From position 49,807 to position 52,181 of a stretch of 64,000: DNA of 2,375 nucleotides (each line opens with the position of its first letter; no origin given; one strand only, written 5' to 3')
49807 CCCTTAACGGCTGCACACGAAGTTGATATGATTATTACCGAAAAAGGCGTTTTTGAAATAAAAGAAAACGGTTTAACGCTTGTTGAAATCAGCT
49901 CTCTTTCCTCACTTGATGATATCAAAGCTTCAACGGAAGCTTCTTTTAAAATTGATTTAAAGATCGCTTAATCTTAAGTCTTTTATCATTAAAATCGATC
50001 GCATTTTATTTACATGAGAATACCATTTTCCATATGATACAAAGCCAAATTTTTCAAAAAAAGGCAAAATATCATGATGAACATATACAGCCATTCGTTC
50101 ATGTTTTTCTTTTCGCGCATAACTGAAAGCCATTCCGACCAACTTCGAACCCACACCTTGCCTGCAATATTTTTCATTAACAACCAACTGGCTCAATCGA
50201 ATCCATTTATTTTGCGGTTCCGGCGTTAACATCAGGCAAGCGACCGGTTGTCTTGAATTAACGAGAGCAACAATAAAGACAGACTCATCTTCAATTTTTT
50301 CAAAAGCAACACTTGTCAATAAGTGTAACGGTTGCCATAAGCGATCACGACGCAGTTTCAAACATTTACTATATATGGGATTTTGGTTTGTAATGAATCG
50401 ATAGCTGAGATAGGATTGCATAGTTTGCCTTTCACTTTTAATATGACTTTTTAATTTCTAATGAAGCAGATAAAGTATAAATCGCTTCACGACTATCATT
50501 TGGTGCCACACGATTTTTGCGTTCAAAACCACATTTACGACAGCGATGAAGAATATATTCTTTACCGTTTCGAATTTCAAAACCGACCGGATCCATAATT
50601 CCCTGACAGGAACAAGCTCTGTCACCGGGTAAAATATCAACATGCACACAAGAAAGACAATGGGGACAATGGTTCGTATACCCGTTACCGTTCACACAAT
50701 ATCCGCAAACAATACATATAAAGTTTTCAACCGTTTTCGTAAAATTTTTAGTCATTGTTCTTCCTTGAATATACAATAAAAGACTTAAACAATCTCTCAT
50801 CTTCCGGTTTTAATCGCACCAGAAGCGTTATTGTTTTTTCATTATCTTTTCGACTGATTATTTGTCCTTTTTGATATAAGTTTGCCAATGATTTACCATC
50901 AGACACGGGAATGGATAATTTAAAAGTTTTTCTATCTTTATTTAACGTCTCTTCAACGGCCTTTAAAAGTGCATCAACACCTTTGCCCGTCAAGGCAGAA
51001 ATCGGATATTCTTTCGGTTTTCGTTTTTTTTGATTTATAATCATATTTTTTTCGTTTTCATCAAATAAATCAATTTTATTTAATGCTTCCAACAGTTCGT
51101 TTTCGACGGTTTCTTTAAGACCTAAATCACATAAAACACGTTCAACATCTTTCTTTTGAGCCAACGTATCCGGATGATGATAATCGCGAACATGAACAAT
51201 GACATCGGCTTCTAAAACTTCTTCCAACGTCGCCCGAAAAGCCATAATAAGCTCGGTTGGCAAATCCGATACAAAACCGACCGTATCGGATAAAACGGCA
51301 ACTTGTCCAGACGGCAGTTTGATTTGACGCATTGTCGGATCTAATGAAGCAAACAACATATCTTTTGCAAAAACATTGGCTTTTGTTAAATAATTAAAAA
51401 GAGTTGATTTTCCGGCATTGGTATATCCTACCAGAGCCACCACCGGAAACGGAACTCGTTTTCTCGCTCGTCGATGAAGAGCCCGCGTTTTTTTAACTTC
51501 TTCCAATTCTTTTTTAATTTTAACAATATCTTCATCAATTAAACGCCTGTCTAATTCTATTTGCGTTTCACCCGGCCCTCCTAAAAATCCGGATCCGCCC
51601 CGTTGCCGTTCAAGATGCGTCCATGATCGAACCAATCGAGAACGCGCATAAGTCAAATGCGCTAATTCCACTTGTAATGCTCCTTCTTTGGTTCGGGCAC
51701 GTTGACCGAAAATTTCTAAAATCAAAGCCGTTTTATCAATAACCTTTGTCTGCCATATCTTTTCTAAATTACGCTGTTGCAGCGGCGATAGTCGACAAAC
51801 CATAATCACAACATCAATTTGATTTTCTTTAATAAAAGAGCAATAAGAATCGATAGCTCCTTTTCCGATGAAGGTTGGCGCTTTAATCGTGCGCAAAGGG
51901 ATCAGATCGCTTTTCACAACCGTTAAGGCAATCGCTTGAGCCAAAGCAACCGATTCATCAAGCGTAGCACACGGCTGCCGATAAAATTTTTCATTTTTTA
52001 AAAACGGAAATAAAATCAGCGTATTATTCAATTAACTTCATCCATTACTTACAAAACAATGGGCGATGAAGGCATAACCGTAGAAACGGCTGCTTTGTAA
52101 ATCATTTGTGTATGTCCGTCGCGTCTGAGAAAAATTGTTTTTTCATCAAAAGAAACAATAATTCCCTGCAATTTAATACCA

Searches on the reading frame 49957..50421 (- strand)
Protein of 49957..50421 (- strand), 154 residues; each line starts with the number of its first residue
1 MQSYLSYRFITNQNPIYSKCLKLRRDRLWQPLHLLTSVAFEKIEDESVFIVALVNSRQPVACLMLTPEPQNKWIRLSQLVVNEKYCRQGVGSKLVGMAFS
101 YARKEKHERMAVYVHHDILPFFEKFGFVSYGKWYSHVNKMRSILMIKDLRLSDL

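Call 32: search_protein_families(library=pfam, proteins=[window:49957-50421:-], max_evalue=0.00001)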
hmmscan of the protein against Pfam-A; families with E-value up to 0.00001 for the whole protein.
window:49957-50421:- (154 aa): 3 families
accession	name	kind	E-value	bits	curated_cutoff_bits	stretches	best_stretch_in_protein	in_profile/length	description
PF00583.31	Acetyltransf_1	-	3.1e-11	44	20.7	1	40-127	24-116/116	Acetyltransferase (GNAT) family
PF13508.13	Acetyltransf_7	-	7e-10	39.6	27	1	46-128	2-83/84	Acetyltransferase (GNAT) domain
PF13673.13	Acetyltransf_10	-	6.6e-09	36.3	23.6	1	41-132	24-112/128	Acetyltransferase (GNAT) domain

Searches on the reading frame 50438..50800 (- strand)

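Call 34: search_protein_families(library=ncbifam, proteins=[window:50438-50800:-], max_evalue=0.001)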
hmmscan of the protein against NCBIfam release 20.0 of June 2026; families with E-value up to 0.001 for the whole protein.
window:50438-50800:- (120 aa): 1 family
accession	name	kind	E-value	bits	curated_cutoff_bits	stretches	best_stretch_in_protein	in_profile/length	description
NF045767.1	RuberyRbr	equivalog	0.00032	20.8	200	0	22-49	153-181/194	rubrerythrin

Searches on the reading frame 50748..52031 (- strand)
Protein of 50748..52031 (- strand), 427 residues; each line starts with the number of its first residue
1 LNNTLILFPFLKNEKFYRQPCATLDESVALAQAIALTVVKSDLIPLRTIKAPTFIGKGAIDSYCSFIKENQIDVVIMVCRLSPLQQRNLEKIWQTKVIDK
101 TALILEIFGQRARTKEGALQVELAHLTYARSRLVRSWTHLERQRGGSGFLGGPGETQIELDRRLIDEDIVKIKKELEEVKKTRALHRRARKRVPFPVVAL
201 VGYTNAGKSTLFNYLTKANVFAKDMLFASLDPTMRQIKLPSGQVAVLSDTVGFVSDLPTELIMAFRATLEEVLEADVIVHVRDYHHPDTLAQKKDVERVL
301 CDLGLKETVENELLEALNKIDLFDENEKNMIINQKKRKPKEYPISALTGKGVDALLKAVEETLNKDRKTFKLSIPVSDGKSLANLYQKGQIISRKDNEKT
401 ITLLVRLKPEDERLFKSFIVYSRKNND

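Call 32: search_protein_families(library=pfam, proteins=[window:50748-52031:-], max_evalue=0.00001)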
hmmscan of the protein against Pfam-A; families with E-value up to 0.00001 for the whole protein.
window:50748-52031:- (427 aa): 4 families
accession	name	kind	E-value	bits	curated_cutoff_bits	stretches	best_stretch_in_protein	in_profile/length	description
PF16360.10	GTP-bdg_M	-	1.1e-29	103.2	29.5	1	111-190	1-79/79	GTP-binding GTPase Middle Region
PF13167.11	GTP-bdg_N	-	4.5e-22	78.9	25.4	1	23-108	3-88/89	GTP-binding GTPase N-terminal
PF01926.29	MMR_HSR1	-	5.2e-17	62.4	21.9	1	198-300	2-100/113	50S ribosome-binding GTPase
PF19275.4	HflX_C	-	9.7e-08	32.4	26.4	1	334-411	5-83/102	HflX C-terminal domain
